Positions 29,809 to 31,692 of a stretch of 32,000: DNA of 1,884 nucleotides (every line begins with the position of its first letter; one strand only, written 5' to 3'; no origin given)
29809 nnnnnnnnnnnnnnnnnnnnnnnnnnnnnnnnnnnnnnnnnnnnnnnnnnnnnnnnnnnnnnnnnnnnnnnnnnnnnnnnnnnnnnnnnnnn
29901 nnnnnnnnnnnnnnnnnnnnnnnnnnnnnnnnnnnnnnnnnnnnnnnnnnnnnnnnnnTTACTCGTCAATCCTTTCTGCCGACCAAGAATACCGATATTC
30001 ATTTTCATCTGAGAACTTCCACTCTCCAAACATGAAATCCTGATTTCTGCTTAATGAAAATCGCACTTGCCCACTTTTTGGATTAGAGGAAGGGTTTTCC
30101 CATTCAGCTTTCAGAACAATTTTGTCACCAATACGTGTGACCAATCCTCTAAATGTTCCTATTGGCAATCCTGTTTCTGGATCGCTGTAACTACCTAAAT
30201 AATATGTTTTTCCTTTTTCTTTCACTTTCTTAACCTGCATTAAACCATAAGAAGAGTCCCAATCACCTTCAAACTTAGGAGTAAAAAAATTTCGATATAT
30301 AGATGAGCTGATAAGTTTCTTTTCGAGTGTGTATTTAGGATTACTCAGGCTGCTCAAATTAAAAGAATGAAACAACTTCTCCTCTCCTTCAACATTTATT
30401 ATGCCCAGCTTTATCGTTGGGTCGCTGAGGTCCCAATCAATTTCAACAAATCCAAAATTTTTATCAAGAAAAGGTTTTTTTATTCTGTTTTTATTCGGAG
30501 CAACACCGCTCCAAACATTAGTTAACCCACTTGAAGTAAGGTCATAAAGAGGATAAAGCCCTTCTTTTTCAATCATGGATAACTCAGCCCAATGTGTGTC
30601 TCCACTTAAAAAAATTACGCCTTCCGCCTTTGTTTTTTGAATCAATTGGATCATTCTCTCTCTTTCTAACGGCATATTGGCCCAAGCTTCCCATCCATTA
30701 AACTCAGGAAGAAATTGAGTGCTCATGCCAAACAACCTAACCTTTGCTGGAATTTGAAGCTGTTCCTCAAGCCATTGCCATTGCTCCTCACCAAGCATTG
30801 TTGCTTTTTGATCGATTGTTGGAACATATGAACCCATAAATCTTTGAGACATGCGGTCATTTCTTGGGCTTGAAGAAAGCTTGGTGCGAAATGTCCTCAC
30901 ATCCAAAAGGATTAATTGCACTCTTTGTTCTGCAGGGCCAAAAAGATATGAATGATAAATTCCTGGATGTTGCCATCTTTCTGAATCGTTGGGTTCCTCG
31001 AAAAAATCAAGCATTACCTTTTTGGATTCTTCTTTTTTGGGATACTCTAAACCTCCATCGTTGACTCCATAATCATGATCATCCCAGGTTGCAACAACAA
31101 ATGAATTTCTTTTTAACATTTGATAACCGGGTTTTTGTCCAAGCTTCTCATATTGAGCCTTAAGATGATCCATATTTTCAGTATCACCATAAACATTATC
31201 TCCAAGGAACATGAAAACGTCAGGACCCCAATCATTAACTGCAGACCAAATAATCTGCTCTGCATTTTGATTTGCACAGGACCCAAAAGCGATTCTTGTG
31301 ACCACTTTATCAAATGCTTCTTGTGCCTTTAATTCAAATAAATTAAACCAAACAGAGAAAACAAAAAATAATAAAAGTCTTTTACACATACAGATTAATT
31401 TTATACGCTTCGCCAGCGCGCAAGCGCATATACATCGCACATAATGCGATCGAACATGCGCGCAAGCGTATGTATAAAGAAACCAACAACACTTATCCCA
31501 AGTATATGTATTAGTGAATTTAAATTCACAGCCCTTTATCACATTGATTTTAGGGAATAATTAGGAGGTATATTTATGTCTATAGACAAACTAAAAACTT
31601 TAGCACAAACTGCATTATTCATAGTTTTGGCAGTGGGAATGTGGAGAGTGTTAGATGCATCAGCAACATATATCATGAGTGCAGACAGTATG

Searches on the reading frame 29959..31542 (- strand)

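Call 6: search_protein_families(library=pfam, proteins=[window:29959-31542:-], max_evalue=0.001)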
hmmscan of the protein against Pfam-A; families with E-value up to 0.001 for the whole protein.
window:29959-31542:- (527 aa): 1 family
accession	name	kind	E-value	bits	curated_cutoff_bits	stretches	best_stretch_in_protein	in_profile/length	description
PF09423.15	PhoD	-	2.7e-16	60.1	27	1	86-324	3-271/343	PhoD-like phosphatase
